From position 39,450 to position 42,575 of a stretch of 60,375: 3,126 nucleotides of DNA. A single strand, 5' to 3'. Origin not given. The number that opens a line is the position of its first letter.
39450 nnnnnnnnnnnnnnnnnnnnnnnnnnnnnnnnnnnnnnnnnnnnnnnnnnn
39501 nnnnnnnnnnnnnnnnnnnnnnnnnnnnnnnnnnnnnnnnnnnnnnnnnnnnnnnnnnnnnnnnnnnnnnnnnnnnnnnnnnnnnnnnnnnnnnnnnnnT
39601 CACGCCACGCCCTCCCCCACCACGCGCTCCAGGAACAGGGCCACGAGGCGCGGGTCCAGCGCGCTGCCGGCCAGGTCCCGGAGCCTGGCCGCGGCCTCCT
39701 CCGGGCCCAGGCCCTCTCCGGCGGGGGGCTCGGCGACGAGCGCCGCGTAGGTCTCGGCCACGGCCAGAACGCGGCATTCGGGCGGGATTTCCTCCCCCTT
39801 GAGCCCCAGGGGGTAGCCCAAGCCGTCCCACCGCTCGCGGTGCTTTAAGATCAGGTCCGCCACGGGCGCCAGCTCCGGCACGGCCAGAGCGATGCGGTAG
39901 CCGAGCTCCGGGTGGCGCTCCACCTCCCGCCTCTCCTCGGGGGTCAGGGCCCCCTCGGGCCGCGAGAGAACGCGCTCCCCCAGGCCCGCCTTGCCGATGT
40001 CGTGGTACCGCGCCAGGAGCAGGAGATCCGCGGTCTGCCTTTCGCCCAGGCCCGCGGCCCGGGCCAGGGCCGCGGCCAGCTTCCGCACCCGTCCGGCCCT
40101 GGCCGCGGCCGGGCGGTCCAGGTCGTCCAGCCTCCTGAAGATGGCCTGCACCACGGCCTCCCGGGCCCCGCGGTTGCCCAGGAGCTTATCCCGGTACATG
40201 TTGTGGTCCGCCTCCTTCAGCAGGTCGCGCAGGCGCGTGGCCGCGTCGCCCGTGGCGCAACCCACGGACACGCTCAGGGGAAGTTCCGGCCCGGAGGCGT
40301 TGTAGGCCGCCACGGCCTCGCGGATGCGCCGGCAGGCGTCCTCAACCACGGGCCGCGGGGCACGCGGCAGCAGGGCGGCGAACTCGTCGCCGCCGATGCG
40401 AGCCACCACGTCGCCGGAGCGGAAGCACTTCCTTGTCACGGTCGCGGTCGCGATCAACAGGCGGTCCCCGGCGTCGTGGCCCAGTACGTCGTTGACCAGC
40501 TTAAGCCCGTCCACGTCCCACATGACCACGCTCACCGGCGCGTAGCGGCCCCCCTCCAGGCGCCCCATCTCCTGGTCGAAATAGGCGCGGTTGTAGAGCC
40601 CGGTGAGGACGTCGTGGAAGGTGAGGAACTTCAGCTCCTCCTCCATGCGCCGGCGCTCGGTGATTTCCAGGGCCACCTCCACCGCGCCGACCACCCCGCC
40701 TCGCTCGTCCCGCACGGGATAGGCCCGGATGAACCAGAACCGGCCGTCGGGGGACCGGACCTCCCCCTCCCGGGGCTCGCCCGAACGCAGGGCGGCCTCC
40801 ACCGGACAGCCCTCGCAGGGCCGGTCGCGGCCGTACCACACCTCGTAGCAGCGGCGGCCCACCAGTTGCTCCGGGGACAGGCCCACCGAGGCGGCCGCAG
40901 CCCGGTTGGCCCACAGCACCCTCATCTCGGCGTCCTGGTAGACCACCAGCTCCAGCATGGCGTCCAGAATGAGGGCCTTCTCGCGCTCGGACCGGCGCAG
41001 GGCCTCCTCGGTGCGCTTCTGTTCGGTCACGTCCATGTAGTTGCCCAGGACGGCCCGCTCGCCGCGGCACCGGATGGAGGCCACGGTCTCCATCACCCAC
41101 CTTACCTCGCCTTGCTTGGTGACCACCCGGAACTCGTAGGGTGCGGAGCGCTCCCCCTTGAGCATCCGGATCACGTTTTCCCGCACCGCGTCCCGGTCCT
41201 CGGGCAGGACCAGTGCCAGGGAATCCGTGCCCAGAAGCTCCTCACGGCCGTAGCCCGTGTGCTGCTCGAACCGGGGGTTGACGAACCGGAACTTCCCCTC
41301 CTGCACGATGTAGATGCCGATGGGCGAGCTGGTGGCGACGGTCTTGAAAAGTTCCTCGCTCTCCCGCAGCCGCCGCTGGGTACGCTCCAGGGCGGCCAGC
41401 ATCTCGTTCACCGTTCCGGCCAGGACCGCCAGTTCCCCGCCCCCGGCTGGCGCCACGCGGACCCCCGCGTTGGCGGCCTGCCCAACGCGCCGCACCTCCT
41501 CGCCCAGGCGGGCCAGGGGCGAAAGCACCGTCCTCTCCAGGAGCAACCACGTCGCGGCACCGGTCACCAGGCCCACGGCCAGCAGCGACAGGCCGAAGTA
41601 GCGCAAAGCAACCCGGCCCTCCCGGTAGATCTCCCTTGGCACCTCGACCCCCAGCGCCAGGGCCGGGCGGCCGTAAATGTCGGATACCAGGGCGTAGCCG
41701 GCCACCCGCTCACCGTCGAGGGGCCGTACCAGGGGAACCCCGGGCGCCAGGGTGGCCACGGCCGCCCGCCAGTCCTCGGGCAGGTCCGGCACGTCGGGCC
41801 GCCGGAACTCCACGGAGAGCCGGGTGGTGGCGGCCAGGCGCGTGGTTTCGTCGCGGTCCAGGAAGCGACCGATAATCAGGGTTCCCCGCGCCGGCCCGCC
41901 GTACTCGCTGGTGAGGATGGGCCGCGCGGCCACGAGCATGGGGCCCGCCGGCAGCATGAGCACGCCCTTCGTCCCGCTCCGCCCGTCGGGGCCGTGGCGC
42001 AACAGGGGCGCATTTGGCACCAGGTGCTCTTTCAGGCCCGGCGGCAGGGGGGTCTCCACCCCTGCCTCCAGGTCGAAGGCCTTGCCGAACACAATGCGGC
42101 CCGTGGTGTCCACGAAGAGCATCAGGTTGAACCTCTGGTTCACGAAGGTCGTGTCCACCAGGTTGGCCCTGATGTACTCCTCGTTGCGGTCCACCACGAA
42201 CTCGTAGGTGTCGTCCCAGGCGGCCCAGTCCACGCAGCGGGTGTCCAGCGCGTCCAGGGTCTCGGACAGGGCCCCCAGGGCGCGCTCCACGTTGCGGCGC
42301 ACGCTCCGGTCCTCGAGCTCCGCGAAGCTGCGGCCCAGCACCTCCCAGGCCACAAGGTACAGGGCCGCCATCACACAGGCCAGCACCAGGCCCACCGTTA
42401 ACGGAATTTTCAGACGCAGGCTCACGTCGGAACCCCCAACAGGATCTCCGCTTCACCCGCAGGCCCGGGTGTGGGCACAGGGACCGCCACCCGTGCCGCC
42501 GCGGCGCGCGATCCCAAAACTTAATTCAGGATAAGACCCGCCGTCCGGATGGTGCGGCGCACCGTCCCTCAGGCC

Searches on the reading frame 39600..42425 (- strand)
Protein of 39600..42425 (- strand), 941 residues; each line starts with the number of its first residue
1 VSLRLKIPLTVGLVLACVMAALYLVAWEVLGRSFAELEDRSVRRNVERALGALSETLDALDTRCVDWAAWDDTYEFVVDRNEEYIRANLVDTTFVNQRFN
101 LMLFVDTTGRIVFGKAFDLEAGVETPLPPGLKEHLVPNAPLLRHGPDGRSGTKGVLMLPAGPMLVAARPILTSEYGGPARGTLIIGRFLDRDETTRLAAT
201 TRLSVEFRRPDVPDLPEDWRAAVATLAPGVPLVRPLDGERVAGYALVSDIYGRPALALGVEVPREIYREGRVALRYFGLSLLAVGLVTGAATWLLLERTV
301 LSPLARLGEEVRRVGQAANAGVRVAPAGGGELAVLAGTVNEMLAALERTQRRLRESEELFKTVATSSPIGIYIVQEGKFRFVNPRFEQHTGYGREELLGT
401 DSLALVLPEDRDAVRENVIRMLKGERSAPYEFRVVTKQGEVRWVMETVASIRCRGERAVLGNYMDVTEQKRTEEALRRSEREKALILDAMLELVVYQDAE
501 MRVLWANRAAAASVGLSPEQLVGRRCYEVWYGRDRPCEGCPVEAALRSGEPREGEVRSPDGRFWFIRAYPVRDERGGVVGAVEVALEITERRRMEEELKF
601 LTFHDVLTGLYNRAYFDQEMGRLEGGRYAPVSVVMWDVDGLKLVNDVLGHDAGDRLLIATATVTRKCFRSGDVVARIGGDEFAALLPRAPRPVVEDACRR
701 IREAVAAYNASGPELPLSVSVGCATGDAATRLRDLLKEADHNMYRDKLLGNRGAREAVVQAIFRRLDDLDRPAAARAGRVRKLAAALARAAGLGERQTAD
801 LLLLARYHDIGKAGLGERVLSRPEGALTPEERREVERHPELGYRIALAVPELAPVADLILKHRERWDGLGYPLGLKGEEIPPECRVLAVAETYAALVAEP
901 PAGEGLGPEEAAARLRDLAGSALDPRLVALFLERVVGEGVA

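Call 6: search_protein_families(library=pfam, proteins=[window:39600-42425:-])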
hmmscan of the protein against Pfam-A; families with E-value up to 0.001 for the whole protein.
window:39600-42425:- (941 aa): 11 families
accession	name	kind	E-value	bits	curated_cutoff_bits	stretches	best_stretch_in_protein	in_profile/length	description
PF05228.19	CHASE4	-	2.5e-42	144.7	26.2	1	52-207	1-139/140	CHASE4 domain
PF00990.26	GGDEF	-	6.9e-34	117.4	23.8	1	603-750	2-158/161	Diguanylate cyclase, GGDEF domain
PF13487.12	HD_5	-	1.3e-33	116.5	27.2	1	772-927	13-170/170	HD domain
PF08448.16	PAS_4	-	5.5e-30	104.3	23.1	2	489-593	3-110/110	PAS fold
PF13426.13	PAS_9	-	3.7e-22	79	27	2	370-468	3-103/103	PAS domain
PF08447.18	PAS_3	-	4e-20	72.3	25.6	1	381-452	3-76/89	PAS fold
PF00989.32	PAS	-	2.2e-16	60.3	22.6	1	361-466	4-113/113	PAS fold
PF01966.28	HD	-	1e-12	48.8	22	1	779-895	7-115/116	HD domain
PF13188.13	PAS_8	-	3.8e-12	46.1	21.8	1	358-413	1-57/65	PAS domain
PF00672.30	HAMP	-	1.6e-05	25.6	25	1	296-347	2-52/53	HAMP domain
PF13596.12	PAS_10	-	0.00057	20.9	22.1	0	493-589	11-106/106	PAS domain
